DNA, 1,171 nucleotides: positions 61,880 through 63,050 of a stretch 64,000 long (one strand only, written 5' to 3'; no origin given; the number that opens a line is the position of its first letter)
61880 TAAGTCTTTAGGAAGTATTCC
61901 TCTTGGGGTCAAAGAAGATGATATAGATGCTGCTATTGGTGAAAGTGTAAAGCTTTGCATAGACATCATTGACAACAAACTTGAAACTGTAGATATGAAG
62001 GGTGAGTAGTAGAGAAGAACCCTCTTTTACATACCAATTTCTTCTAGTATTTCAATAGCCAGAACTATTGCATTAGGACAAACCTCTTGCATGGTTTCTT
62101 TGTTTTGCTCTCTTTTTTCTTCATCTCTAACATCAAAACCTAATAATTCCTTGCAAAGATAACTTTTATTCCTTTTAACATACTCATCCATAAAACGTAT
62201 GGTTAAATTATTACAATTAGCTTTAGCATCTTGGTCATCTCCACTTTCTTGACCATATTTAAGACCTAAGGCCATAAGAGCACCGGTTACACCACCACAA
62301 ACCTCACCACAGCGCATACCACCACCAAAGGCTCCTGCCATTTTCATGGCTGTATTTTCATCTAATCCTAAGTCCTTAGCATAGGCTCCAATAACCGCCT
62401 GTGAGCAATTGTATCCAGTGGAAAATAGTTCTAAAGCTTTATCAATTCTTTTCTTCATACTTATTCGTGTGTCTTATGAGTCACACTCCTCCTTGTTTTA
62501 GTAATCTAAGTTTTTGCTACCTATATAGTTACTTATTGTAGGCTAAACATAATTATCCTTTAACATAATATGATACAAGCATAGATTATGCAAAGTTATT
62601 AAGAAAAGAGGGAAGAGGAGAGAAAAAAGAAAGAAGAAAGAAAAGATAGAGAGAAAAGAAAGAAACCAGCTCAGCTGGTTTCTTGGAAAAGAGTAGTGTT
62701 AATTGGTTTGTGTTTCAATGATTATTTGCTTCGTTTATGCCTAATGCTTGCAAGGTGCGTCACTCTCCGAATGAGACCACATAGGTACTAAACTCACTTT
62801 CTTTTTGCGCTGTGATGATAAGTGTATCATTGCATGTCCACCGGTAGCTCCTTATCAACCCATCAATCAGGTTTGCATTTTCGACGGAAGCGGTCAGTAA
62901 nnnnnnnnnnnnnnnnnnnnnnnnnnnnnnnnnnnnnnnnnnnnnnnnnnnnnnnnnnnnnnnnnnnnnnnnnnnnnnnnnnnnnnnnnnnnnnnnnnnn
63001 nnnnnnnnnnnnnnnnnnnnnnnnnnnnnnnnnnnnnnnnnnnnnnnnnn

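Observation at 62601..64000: Compositional break: GC-rich foreign-looking beta-propeller gene bounded by a 70-nt polypurine tract and hairpin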

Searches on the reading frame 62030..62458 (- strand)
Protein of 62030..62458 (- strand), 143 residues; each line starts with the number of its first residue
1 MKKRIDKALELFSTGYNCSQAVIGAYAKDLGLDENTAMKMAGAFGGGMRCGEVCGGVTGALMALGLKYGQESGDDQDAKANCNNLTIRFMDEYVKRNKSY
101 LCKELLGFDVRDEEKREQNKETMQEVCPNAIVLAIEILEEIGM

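Call 7: search_protein_families(library=pfam, proteins=[window:62030-62458:-], max_evalue=0.01)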
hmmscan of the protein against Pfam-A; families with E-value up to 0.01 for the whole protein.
window:62030-62458:- (143 aa): 1 family
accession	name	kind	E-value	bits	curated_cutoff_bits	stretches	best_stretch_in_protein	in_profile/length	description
PF09719.15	C_GCAxxG_C_C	-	2.2e-33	115.3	27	1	16-141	1-118/118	Putative redox-active protein (C_GCAxxG_C_C)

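Call 17: find_encoding_contigs(protein=window:62030-62458:-, flank=10000, max_places=6)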
Protein window:62030-62458:- (143 aa): 13 contigs read that carry it; 6 places shown.
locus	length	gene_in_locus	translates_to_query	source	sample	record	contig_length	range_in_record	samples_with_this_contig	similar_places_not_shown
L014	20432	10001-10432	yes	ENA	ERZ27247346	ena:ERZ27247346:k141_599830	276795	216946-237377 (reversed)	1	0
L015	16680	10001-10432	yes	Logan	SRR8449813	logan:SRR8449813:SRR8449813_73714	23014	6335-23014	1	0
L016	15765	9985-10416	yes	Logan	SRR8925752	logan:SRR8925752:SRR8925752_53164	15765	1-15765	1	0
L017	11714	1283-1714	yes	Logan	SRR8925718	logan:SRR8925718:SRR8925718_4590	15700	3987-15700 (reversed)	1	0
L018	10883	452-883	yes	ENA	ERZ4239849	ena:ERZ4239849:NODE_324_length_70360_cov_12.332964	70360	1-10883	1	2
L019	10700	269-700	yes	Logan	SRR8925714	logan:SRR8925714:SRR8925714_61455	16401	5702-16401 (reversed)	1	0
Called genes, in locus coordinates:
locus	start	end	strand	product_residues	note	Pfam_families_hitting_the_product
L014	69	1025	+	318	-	PF00795:CN_hydrolase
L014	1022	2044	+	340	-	PF01408:GFO_IDH_MocA, PF02894:GFO_IDH_MocA_C, PF22725:GFO_IDH_MocA_C3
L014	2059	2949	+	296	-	-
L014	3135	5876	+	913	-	PF01915:Glyco_hydro_3_C, PF14310:Fn3-like, PF00933:Glyco_hydro_3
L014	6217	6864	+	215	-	PF00072:Response_reg, PF00486:Trans_reg_C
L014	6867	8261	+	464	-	PF00672:HAMP, PF00512:HisKA, PF02518:HATPase_c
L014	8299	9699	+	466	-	-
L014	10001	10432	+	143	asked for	PF09719:C_GCAxxG_C_C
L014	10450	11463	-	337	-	PF01370:Epimerase, PF13460:NAD_binding_10 (weak)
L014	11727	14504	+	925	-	-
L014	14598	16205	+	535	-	PF01381:HTH_3, PF12844:HTH_19, PF13560:HTH_31 (weak), PF03747:ADP_ribosyl_GH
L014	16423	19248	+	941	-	PF01074:Glyco_hydro_38N, PF09261:Alpha-mann_mid, PF21260:Laman-like_dom (faint), PF07748:Glyco_hydro_38C, PF17677:Glyco_hydro38C2 (weak)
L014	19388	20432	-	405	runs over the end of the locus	PF13088:BNR_2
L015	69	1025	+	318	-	PF00795:CN_hydrolase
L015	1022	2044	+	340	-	PF01408:GFO_IDH_MocA, PF02894:GFO_IDH_MocA_C, PF22725:GFO_IDH_MocA_C3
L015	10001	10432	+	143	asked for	PF09719:C_GCAxxG_C_C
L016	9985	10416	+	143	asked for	PF09719:C_GCAxxG_C_C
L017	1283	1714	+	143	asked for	PF09719:C_GCAxxG_C_C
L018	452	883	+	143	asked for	PF09719:C_GCAxxG_C_C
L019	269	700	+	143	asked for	PF09719:C_GCAxxG_C_C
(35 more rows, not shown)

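Call 23: find_encoding_contigs(protein=window:62030-62458:-, flank=10000, max_places=10)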
Protein window:62030-62458:- (143 aa): 13 contigs read that carry it; 10 places shown.
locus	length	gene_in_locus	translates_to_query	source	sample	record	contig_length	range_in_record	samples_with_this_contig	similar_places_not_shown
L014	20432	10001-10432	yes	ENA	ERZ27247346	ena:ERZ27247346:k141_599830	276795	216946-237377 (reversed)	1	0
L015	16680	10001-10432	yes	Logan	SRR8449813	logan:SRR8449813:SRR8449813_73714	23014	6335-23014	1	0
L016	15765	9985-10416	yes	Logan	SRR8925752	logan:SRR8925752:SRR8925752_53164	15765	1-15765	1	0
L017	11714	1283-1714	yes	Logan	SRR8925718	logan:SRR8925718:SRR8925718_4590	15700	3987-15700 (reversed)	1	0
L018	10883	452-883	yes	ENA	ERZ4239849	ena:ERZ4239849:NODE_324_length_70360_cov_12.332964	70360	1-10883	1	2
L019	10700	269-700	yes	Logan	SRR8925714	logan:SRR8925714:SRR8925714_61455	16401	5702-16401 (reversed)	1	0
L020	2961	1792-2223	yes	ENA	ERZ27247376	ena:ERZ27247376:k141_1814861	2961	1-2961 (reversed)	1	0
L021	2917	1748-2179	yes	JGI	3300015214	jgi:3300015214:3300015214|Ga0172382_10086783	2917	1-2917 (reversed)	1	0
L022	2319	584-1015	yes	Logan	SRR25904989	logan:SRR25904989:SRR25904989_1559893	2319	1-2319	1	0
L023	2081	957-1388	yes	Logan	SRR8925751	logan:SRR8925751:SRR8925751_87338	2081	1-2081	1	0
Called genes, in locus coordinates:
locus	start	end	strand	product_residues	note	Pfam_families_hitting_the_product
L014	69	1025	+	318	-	PF00795:CN_hydrolase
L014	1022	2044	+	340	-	PF01408:GFO_IDH_MocA, PF02894:GFO_IDH_MocA_C, PF22725:GFO_IDH_MocA_C3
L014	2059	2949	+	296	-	-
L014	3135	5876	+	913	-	PF01915:Glyco_hydro_3_C, PF14310:Fn3-like, PF00933:Glyco_hydro_3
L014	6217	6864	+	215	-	PF00072:Response_reg, PF00486:Trans_reg_C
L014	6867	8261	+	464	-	PF00672:HAMP, PF00512:HisKA, PF02518:HATPase_c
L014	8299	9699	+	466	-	-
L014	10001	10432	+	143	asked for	PF09719:C_GCAxxG_C_C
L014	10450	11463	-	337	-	PF01370:Epimerase, PF13460:NAD_binding_10 (weak)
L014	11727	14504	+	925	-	-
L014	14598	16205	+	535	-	PF01381:HTH_3, PF12844:HTH_19, PF13560:HTH_31 (weak), PF03747:ADP_ribosyl_GH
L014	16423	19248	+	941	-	PF01074:Glyco_hydro_38N, PF09261:Alpha-mann_mid, PF21260:Laman-like_dom (faint), PF07748:Glyco_hydro_38C, PF17677:Glyco_hydro38C2 (weak)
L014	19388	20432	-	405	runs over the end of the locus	PF13088:BNR_2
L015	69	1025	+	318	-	PF00795:CN_hydrolase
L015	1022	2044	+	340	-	PF01408:GFO_IDH_MocA, PF02894:GFO_IDH_MocA_C, PF22725:GFO_IDH_MocA_C3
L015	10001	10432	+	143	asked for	PF09719:C_GCAxxG_C_C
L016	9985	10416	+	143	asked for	PF09719:C_GCAxxG_C_C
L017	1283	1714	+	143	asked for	PF09719:C_GCAxxG_C_C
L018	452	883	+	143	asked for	PF09719:C_GCAxxG_C_C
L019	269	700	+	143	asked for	PF09719:C_GCAxxG_C_C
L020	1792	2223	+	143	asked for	PF09719:C_GCAxxG_C_C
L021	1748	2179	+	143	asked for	PF09719:C_GCAxxG_C_C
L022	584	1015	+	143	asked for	PF09719:C_GCAxxG_C_C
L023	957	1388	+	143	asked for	PF09719:C_GCAxxG_C_C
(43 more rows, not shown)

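Call 43: search_protein_families(library=pfam, proteins=[L014:6217-6861:+, L014:6867-8258:+, L014:5940-6056:+], max_evalue=0.1)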
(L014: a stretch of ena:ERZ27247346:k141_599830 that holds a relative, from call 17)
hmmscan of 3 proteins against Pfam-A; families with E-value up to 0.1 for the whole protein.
L014:6217-6861:+ (215 aa): 3 families
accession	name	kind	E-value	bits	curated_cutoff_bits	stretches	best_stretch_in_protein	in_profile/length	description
PF00486.34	Trans_reg_C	-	2.1e-24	85.8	26.2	1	141-213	1-77/77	Transcriptional regulatory protein, C terminal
PF00072.30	Response_reg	-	2.5e-22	79.6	30.2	1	4-110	1-111/111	Response regulator receiver domain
PF00196.25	GerE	-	0.009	16.1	23.5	0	183-203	31-51/57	Bacterial regulatory proteins, luxR family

L014:6867-8258:+ (464 aa): 9 families
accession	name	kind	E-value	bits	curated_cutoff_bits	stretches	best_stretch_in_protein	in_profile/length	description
PF02518.31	HATPase_c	-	9.6e-22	78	26.4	1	356-461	4-107/111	Histidine kinase-, DNA gyrase B-, and HSP90-like ATPase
PF00512.31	HisKA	-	5e-15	55.7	26.9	1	245-310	1-65/66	His Kinase A (phospho-acceptor) domain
PF00672.30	HAMP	-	2.6e-12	47.3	25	1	183-234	2-53/53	HAMP domain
PF14501.12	HATPase_c_5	-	0.002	18.4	22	1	359-444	7-85/102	GHKL domain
PF13589.12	HATPase_c_3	-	0.0034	17.8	25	1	359-437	4-85/137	Histidine kinase-, DNA gyrase B-, and HSP90-like ATPase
PF05164.18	ZapA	-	0.0099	16.6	23.8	1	201-241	5-45/88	Cell division protein ZapA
PF13581.12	HATPase_c_2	-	0.019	15.4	27.4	1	368-441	42-112/127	Histidine kinase-like ATPase domain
PF16740.10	SKA2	-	0.033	14.4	30.1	1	214-266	37-88/110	Spindle and kinetochore-associated protein 2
PF03537.19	Glyco_hydro_114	-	0.088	12.5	27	0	237-297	123-178/231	Glycoside-hydrolase family GH114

L014:5940-6056:+ (39 aa): 1 family
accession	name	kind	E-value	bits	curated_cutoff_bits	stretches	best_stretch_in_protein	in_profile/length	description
PF07453.19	NUMOD1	-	0.095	13.4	22.8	0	7-26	18-37/37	NUMOD1 domain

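Call 46: find_homologous_proteins(query=L014:69-1022:+)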
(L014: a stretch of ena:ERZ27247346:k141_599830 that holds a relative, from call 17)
Query L014:69-1022:+ (318 aa): 806 proteins with E <= 0.001 among 1593 candidates; the best 120 are listed.
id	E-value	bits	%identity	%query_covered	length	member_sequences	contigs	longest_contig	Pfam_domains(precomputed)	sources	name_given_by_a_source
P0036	6.5e-212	721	100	100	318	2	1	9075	PF00795.28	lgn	-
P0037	2.6e-97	344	50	98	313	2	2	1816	PF00795.28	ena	-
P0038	1.5e-94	335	51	95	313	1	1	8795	PF00795.28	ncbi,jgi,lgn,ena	ncbi:MAG: nitrilase-related carbon-nitrogen hydrolase [Clostridia bacterium]|jgi:hypothetical protei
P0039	7.0e-94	333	49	97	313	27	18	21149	PF00795.28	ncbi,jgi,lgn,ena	jgi:predicted amidohydrolase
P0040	1.2e-93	332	49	97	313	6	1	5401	PF00795.28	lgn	-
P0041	5.6e-93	330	50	97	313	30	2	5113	PF00795.28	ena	-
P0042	1.2e-91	326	50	97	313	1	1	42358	PF00795.28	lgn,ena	-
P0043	2.1e-68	249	40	99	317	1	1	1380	PF00795.28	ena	-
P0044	2.2e-68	249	39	98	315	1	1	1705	PF00795.28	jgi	-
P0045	5.8e-68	248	40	96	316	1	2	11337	PF00795.28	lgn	-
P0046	1.6e-67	246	40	96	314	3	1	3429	PF00795.28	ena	-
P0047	1.9e-67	246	42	88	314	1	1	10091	PF00795.28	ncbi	-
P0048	4.6e-67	245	39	96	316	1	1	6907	PF00795.28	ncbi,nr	ncbi:MAG: carbon-nitrogen hydrolase family protein [Candidatus Hydrogenedentes bacterium]|nr:carbon-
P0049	4.8e-67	245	40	97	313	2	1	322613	PF00795.28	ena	-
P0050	7.5e-67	244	39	96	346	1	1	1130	PF00795.28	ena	-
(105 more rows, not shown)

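Call 47: find_encoding_contigs(protein=P0036, flank=10000, max_places=10)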
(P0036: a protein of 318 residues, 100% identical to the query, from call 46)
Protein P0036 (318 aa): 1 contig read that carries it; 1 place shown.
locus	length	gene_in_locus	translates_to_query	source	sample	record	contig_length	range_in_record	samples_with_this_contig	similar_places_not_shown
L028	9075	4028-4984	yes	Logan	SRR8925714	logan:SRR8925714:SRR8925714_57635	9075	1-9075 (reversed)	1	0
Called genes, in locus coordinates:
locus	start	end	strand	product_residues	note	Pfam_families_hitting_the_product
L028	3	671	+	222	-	?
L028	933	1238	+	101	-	-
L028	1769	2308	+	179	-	PF00156:Pribosyltran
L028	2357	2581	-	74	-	-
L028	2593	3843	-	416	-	-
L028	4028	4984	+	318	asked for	PF00795:CN_hydrolase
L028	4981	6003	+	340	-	PF01408:GFO_IDH_MocA, PF02894:GFO_IDH_MocA_C, PF22725:GFO_IDH_MocA_C3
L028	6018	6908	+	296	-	-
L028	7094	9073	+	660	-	?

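Call 49: find_encoding_contigs(protein=P0042, flank=10000, max_places=3)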
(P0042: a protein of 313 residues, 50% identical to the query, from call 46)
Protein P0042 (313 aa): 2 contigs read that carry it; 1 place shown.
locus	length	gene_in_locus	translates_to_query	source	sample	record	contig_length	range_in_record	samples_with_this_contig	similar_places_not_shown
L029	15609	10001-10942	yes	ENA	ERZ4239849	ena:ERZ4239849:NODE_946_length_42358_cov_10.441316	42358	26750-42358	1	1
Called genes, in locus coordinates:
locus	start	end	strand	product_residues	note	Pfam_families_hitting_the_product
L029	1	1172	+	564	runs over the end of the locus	PF01943:Polysacc_synt, PF03023:MurJ (faint)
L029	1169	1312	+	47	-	-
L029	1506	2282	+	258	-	PF01503:PRA-PH (faint), PF03819:MazG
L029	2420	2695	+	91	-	PF00216:Bac_DNA_binding, PF18291:HU-HIG (weak)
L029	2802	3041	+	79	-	PF01479:S4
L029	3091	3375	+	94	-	PF04977:DivIC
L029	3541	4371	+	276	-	PF05681:Fumerase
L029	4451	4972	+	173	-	PF02482:Ribosomal_S30AE, PF16321:Ribosom_S30AE_C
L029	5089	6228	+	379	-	PF22020:RlmL_1st, PF13847:Methyltransf_31 (faint), PF02926:THUMP, PF01170:UPF0020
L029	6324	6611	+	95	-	PF00166:Cpn10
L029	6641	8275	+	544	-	PF00118:Cpn60_TCP1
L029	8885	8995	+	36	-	-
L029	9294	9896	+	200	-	-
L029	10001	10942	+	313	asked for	PF00795:CN_hydrolase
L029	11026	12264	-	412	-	PF01408:GFO_IDH_MocA, PF21252:Glyco_hydro_109_C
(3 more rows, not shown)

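Call 50: find_encoding_contigs(protein=P0039, flank=10000, max_places=4)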
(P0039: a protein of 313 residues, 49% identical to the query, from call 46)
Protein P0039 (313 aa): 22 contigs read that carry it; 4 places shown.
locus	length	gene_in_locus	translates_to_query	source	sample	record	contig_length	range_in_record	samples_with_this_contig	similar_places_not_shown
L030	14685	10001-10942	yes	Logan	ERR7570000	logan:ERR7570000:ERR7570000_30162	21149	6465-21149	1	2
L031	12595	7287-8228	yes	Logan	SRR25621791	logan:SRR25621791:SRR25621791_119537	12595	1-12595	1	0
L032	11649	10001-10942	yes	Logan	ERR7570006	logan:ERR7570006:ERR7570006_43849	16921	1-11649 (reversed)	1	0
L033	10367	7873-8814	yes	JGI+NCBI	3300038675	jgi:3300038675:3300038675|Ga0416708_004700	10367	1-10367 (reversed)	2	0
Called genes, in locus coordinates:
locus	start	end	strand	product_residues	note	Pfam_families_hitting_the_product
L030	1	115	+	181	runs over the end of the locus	-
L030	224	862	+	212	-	-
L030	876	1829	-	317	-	PF16126:DUF4838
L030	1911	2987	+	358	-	PF01208:URO-D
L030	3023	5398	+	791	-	PF13802:Gal_mutarotas_2, PF01055:Glyco_hydro_31_2nd, PF21365:Glyco_hydro_31_3rd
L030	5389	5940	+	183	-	PF13673:Acetyltransf_10 (weak), PF00583:Acetyltransf_1, PF13508:Acetyltransf_7 (weak)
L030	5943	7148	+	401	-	PF22422:MGH1-like_GH, PF01204:Trehalase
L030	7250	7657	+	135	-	PF14018:DUF4234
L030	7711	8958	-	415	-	PF13378:MR_MLE_C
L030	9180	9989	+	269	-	PF07883:Cupin_2 (weak), PF02311:AraC_binding, PF00165:HTH_AraC (faint), PF12833:HTH_18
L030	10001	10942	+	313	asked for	PF00795:CN_hydrolase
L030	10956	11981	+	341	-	PF01408:GFO_IDH_MocA, PF02894:GFO_IDH_MocA_C (weak), PF22725:GFO_IDH_MocA_C3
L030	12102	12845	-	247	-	PF00106:adh_short, PF08659:KR, PF23441:SDR, PF13561:adh_short_C2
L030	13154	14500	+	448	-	PF00860:Xan_ur_permease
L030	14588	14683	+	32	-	?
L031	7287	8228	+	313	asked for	PF00795:CN_hydrolase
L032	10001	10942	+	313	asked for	PF00795:CN_hydrolase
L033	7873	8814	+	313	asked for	PF00795:CN_hydrolase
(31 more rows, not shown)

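Call 58: search_protein_families(library=pfam, proteins=[L014:3135-5873:+, L014:2059-2946:+], max_evalue=1)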
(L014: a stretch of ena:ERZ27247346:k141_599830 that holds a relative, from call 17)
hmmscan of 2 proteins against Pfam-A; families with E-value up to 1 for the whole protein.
L014:3135-5873:+ (913 aa): 3 families
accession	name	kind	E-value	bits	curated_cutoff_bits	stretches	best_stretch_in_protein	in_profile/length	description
PF00933.27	Glyco_hydro_3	-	6.2e-34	118.3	27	1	642-869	45-282/316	Glycosyl hydrolase family 3 N terminal domain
PF01915.27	Glyco_hydro_3_C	-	3e-30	106.1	31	1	145-390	1-200/200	Glycosyl hydrolase family 3 C-terminal domain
PF14310.12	Fn3-like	-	1.9e-11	44.3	25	1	451-523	1-69/71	Fibronectin type III-like domain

L014:2059-2946:+ (296 aa): 23 families
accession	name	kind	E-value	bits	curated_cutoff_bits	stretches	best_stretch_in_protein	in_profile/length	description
PF04932.20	Wzy_C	-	0.0048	17.1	31.7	1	210-264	20-74/149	O-Antigen ligase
PF08274.17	Zn_Ribbon_YjdM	-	0.0077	16.7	30.8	1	7-31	4-27/30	PhnA Zinc-Ribbon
PF14369.11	Zn_ribbon_19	-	0.011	16.3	30.8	0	5-15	20-31/35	zinc-ribbon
PF14446.12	Prok-RING_1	-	0.012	16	29.1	1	5-33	4-30/54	Prokaryotic RING finger family 1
PF08792.16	A2L_zn_ribbon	-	0.015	15.4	22.9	1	8-34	6-32/33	A2L zinc ribbon domain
PF20990.2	DUF2207_C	-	0.016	15.3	33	1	105-251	59-187/247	Predicted membrane protein (DUF2207) C-terminal domain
PF08271.17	Zn_Ribbon_TF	-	0.016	15.2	29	1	8-29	3-25/43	TFIIB zinc-binding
PF17915.7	zf_Rg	-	0.024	14.5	25.5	1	7-29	9-31/49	Reverse gyrase zinc finger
PF24245.1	INO80F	-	0.029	14.9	25.1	1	250-285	2-37/47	INO80 complex subunit F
PF04977.20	DivIC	-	0.037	14.3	28.9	1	235-286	1-52/80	Septum formation initiator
PF22619.2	DNA_polI_exo1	-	0.051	13.8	27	1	34-84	8-59/140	DNA polymerase I, ribonuclease H-like domain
PF23735.1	KIF9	-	0.056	14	31.9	1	251-294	18-61/140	Kinesin-like protein KIF9 domain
PF06667.17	PspB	-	0.11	13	25.6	1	226-286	3-62/73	Phage shock protein B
PF15035.11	Rootletin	-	0.15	12.5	36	1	255-296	94-135/188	Ciliary rootlet component, centrosome cohesion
PF08614.16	ATG16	-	0.17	12.5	33.7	1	161-202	87-128/200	Autophagy protein 16 (ATG16)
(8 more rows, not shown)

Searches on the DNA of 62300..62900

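Call 56: search_rna_families(source=window, start=62300, end=62900, threshold=evalue, max_evalue=1)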
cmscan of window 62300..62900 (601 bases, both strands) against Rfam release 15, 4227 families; matches with E-value up to 1: 0.
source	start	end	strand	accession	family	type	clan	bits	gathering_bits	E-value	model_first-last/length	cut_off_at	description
